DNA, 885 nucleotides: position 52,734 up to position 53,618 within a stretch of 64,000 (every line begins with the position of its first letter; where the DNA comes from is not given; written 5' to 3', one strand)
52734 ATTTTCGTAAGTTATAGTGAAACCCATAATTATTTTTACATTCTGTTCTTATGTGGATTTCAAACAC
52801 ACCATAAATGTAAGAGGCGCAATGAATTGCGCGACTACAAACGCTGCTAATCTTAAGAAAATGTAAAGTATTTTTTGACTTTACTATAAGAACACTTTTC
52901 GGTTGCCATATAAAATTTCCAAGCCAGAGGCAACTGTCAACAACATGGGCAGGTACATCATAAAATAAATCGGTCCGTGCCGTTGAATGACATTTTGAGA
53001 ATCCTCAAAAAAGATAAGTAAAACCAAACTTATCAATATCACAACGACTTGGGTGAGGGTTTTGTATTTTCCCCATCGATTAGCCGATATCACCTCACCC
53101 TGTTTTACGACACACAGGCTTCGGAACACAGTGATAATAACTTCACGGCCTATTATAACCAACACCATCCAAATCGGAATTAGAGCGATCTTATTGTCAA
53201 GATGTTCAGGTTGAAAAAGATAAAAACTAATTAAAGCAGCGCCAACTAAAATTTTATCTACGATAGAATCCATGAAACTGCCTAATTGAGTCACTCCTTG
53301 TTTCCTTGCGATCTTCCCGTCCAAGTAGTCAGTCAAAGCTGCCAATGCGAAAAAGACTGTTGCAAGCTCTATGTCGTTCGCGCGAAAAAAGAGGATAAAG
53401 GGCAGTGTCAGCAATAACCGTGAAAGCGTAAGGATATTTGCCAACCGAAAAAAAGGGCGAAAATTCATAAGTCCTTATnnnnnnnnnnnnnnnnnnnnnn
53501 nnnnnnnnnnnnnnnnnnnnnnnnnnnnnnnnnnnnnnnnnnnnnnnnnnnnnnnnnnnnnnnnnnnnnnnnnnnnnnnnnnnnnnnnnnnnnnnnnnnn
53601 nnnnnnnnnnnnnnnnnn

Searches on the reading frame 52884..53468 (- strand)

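Call 52: search_protein_families(library=pfam, proteins=[window:52884-53468:-], max_evalue=0.00001)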
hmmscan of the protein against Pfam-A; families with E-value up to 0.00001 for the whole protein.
window:52884-53468:- (194 aa): 1 family
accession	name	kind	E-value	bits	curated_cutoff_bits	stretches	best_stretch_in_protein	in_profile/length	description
PF01066.26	CDP-OH_P_transf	-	2.5e-35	122.6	22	1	8-161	2-138/152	CDP-alcohol phosphatidyltransferase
